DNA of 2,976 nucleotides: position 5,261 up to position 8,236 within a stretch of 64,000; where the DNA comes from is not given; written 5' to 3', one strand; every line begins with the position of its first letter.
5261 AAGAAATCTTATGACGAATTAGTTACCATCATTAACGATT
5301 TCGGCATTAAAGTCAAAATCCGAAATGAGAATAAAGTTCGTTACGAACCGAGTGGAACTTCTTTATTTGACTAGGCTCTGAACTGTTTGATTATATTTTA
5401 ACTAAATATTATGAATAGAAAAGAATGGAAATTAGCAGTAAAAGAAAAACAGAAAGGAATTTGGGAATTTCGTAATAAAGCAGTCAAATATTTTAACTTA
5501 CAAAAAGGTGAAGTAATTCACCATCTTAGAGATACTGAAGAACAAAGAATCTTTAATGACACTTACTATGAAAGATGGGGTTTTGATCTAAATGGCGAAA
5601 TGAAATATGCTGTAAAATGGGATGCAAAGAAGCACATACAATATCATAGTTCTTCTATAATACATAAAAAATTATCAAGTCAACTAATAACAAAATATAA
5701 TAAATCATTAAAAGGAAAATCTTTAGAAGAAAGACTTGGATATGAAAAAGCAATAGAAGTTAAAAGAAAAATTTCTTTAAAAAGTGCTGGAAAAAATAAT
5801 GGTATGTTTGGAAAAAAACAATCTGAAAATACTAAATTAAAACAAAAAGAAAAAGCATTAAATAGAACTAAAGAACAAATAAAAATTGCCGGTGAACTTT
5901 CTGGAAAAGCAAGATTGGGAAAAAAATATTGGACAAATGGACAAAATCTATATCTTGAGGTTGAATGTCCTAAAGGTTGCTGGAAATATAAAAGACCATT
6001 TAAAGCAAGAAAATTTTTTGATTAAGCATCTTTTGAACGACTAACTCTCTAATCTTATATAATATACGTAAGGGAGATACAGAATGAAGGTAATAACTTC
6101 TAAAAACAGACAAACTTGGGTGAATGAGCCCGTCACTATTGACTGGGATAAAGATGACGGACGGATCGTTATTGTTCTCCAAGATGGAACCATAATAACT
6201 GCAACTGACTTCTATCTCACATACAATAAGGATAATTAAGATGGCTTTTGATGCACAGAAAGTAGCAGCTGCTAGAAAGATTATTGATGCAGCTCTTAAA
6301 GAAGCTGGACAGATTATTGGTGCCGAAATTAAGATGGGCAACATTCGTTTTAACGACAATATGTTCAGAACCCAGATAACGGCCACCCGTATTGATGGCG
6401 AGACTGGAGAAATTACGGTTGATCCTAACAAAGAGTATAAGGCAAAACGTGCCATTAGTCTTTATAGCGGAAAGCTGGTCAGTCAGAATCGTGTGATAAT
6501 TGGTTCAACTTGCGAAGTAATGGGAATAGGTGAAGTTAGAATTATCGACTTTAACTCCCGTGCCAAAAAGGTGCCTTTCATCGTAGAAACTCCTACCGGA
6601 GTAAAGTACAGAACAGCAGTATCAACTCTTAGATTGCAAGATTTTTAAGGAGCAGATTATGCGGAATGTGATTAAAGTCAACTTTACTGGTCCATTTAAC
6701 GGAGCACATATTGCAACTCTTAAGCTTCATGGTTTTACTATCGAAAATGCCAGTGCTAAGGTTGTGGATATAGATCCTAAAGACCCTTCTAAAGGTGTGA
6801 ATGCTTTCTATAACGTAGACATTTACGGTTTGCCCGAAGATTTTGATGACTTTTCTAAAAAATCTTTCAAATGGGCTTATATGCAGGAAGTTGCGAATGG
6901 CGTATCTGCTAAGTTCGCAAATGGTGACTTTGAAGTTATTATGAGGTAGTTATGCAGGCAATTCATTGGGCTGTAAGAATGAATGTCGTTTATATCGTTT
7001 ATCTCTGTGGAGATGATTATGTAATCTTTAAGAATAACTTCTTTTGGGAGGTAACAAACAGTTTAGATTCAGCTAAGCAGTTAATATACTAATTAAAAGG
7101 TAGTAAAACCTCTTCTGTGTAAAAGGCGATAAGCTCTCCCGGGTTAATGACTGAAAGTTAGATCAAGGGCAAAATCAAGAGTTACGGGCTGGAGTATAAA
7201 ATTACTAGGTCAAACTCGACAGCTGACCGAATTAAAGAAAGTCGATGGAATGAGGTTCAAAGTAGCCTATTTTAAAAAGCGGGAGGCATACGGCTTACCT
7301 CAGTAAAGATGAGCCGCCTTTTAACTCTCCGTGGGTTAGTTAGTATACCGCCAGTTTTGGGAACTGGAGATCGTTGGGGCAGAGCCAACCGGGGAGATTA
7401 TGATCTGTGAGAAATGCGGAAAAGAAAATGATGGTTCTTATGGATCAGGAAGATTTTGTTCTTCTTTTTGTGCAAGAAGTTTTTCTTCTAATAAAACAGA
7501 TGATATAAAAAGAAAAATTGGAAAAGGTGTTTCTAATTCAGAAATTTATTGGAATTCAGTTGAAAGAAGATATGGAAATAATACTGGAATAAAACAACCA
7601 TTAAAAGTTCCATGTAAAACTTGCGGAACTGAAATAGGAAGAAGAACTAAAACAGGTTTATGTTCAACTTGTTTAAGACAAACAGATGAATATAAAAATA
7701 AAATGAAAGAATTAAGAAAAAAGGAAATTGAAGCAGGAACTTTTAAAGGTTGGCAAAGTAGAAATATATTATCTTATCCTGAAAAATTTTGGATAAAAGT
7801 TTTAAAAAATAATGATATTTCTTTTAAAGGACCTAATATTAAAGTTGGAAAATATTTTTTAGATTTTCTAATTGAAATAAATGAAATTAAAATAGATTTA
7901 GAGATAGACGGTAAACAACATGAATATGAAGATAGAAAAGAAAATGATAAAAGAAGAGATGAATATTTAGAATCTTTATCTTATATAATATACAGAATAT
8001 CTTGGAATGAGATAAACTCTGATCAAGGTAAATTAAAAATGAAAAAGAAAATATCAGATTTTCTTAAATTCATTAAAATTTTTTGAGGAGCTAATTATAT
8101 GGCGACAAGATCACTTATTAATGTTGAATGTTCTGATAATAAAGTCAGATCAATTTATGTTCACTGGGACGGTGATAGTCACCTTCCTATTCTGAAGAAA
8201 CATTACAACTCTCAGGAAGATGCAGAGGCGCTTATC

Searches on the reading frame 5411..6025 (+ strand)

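Call 70: search_protein_families(library=pfam, proteins=[window:5411-6025:+], max_evalue=0.01)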
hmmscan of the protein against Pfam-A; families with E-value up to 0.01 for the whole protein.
window:5411-6025:+ (204 aa): 2 families
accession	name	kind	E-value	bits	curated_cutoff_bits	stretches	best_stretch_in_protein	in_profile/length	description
PF07460.16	NUMOD3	-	2.6e-06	27.7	20.4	1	116-145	7-36/37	NUMOD3 motif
PF01393.25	Chromo_shadow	-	0.0073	16.8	22.4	0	59-94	9-44/52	Chromo shadow domain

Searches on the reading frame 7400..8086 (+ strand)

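Call 70: search_protein_families(library=pfam, proteins=[window:7400-8086:+], max_evalue=0.01)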
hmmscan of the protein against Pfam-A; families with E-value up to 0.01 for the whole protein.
window:7400-8086:+ (228 aa): 2 families
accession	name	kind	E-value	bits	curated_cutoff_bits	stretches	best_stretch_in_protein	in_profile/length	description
PF04480.18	DUF559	-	1.1e-09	38.6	20.6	1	138-211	31-99/109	Protein of unknown function (DUF559)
PF18741.7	MTES_1575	-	9.5e-08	32.5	38.2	1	135-209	9-85/96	REase_MTES_1575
